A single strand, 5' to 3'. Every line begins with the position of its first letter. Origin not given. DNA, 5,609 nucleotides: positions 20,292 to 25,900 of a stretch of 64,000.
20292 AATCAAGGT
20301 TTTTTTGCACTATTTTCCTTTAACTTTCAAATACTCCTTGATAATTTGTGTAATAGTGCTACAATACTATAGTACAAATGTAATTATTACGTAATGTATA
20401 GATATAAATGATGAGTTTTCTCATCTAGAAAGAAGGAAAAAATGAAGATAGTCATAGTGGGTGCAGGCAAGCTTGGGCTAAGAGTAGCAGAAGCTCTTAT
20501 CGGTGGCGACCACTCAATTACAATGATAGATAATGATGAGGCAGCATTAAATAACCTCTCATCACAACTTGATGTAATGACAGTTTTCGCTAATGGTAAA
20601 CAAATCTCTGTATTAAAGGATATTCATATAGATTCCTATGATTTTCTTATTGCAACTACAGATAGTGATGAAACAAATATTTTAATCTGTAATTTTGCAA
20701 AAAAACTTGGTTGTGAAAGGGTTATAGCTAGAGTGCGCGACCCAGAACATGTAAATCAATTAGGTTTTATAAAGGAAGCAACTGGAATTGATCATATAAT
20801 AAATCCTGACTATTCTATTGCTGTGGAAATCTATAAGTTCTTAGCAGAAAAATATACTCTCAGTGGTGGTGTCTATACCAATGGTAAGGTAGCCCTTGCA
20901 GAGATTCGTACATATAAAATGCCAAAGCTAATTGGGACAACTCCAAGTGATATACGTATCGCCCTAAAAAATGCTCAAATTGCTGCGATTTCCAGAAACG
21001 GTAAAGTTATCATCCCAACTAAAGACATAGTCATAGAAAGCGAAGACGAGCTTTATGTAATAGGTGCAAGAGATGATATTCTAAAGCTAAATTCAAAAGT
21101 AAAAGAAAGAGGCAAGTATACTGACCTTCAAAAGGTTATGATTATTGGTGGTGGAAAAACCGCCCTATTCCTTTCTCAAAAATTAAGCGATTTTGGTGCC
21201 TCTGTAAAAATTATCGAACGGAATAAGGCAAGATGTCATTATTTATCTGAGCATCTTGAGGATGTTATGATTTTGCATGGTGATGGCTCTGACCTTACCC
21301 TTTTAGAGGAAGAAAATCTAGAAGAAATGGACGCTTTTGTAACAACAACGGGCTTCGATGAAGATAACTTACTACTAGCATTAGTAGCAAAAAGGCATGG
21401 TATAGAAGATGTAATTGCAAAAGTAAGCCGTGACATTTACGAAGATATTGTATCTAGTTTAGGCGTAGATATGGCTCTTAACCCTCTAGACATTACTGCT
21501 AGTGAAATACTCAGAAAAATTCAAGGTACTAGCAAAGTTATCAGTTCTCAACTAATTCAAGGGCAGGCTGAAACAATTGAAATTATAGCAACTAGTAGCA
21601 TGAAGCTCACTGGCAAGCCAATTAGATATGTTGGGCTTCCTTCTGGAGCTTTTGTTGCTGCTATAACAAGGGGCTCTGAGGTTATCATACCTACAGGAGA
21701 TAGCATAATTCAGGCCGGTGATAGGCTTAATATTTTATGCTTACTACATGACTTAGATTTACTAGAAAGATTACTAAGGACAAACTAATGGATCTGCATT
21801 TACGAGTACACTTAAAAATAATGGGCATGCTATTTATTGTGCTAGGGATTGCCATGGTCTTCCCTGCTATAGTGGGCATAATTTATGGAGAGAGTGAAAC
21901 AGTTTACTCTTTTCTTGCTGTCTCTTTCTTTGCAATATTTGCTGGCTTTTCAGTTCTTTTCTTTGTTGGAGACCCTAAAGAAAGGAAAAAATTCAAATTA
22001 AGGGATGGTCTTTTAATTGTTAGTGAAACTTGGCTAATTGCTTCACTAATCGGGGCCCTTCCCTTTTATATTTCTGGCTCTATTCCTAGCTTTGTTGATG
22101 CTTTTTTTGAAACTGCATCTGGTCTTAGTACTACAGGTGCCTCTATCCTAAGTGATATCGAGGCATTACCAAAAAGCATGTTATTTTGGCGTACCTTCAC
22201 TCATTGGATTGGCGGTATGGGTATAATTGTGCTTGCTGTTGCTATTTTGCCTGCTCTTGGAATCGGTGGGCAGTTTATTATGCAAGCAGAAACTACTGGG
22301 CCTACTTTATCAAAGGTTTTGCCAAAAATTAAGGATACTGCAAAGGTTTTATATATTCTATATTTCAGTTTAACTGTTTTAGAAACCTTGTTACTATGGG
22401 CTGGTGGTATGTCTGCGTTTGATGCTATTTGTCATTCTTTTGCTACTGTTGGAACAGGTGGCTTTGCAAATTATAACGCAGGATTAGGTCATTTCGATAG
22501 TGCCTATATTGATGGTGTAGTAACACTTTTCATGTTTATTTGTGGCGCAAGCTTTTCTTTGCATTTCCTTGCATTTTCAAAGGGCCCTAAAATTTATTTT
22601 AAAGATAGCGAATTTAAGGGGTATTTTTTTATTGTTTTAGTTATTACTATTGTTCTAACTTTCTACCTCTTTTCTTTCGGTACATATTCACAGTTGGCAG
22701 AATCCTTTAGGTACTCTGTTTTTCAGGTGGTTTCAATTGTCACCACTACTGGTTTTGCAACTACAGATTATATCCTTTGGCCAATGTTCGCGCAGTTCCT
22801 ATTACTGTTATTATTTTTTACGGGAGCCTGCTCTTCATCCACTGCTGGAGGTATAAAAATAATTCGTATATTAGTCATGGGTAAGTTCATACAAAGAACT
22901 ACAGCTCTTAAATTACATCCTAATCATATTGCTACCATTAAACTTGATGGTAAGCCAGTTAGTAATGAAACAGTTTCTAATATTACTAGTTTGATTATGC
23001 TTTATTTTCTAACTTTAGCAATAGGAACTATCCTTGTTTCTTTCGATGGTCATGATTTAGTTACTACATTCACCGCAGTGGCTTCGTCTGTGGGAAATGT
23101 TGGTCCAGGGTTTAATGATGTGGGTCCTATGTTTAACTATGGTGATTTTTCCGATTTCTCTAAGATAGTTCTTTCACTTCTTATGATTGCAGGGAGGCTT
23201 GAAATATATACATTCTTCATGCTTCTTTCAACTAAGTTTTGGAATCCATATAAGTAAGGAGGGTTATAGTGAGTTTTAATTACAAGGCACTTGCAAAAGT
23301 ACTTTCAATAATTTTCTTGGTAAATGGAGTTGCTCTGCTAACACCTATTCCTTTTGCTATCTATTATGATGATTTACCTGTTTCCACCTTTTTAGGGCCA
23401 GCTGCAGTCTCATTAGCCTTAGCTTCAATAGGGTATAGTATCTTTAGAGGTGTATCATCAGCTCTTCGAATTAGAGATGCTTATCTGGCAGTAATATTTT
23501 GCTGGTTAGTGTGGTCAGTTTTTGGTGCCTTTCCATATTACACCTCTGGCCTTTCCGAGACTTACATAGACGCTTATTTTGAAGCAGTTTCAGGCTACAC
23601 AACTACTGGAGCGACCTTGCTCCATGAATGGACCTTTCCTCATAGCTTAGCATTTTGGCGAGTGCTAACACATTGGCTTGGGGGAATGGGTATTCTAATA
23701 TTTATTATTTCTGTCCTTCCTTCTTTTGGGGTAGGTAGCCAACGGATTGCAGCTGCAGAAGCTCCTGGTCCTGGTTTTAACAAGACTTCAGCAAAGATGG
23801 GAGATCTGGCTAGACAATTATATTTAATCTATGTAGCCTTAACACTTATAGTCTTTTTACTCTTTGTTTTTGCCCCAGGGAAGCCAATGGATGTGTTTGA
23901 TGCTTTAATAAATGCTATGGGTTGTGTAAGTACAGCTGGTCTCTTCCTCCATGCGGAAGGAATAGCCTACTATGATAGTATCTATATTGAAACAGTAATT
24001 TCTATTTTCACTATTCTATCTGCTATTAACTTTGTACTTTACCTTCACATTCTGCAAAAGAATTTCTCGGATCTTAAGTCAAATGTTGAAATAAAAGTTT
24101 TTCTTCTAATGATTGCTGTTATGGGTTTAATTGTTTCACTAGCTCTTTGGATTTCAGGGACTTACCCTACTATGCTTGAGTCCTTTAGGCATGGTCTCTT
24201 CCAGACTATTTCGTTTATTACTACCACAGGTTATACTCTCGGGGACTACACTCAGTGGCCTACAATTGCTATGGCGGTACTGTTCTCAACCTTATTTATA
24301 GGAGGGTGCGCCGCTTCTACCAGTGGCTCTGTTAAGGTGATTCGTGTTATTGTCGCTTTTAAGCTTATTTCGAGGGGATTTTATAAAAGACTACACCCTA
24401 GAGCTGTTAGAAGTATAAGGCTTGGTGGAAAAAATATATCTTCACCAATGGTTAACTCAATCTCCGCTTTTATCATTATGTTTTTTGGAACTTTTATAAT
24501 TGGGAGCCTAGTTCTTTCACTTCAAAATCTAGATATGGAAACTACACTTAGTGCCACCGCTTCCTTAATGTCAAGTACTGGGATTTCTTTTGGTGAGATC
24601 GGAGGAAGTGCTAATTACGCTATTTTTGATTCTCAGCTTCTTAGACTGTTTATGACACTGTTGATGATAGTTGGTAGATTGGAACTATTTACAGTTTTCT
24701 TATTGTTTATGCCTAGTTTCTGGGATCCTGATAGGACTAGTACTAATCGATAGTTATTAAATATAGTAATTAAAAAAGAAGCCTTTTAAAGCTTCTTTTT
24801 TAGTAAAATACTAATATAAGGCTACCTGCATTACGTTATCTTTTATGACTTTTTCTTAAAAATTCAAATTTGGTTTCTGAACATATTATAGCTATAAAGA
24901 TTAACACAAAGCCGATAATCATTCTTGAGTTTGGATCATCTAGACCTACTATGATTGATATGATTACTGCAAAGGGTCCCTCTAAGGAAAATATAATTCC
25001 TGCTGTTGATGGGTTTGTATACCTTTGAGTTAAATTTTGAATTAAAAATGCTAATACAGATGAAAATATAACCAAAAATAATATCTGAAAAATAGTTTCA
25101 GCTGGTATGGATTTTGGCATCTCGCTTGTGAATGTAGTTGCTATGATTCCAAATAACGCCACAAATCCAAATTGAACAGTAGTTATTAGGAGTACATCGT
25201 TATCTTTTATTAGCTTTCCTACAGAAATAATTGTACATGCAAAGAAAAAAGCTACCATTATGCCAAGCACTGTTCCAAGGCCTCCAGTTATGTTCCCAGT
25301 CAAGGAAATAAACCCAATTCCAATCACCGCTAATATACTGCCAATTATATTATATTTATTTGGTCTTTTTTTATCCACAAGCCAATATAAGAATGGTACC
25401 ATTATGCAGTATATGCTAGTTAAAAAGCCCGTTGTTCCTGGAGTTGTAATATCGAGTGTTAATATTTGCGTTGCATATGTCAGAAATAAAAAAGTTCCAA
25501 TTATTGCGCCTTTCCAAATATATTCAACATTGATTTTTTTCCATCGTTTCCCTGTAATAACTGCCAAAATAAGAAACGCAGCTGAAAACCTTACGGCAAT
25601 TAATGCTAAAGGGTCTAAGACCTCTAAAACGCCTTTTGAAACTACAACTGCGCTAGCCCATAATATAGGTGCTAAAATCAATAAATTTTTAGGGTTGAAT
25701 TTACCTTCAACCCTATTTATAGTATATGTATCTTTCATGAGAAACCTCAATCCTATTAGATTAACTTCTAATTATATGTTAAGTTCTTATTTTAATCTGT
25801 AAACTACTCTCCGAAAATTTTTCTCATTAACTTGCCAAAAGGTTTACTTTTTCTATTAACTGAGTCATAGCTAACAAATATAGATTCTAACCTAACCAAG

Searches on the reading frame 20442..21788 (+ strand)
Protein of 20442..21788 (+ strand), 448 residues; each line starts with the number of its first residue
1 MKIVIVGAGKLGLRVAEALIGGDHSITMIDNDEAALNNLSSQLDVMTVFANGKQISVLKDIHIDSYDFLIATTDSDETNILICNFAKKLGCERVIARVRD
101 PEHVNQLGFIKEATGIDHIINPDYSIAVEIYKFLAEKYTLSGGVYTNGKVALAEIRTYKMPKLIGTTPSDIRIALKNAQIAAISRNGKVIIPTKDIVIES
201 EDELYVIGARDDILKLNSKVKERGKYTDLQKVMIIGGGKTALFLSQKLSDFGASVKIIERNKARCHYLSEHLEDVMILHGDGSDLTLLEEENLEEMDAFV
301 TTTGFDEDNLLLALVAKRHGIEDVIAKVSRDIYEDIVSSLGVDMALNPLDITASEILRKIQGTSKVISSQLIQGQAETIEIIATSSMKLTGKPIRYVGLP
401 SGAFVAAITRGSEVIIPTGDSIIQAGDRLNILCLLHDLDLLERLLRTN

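Call 42: search_protein_families(library=pfam, proteins=[window:20442-21788:+], max_evalue=0.00001)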
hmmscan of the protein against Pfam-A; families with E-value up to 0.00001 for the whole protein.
window:20442-21788:+ (448 aa): 7 families
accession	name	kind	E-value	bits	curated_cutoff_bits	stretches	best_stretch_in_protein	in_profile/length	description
PF02254.24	TrkA_N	-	8.3e-52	174.9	23.8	2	3-122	1-116/116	TrkA-N domain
PF02080.26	TrkA_C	-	3.4e-23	81.8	27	2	381-445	4-70/71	TrkA-C domain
PF13241.12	NAD_binding_7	-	7.5e-11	43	22.1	0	2-90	9-86/104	Putative NAD(P)-binding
PF01488.26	Shikimate_DH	-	1.5e-09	38.5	24.3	0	227-304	10-84/138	Shikimate / quinate 5-dehydrogenase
PF00070.33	Pyr_redox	-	2.4e-09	38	22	0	231-276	1-46/82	Pyridine nucleotide-disulphide oxidoreductase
PF07992.20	Pyr_redox_2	-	3.7e-09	36.9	26.1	0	215-276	135-189/291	Pyridine nucleotide-disulphide oxidoreductase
PF01262.27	AlaDh_PNT_C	-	2.1e-07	31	23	0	230-302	29-99/214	Alanine dehydrogenase/PNT, C-terminal domain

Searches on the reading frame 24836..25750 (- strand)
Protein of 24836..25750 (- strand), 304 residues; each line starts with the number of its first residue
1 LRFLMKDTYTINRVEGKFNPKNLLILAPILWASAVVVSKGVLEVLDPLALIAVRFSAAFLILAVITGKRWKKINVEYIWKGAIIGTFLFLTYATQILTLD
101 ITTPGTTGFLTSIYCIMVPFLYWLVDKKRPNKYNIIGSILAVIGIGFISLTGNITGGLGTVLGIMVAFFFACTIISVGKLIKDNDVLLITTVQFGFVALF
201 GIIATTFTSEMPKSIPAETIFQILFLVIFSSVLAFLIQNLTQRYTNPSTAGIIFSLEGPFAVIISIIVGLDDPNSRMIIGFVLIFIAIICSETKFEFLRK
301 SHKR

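Call 3: search_protein_families(library=pfam, proteins=[window:24836-25750:-])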
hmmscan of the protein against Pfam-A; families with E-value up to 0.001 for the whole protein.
window:24836-25750:- (304 aa): 1 family
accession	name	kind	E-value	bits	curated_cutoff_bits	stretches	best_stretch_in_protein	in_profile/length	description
PF00892.27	EamA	-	7.1e-30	104.5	28.2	2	23-149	6-134/135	EamA-like transporter family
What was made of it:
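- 24836..25750 (-): EamA/DMT-family transporter, a lineage-specific seventh gene of the cluster; role unknown (export of a product is a guess). Pfam EamA (call 3).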

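Call 4: search_protein_families(library=ncbifam, proteins=[window:24836-25750:-])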
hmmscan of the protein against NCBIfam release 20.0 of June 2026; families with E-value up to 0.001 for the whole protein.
window:24836-25750:- (304 aa): 2 families
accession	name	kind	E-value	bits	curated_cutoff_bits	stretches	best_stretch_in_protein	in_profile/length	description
TIGR00950.1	2A78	equivalog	8.6e-16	58.1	230.2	1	31-289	1-264/264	carboxylate/amino acid/amine transporter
NF008432.0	PRK11272.1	equivalog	4.3e-05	22.9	270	1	27-289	18-283/294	drug/metabolite exporter YedA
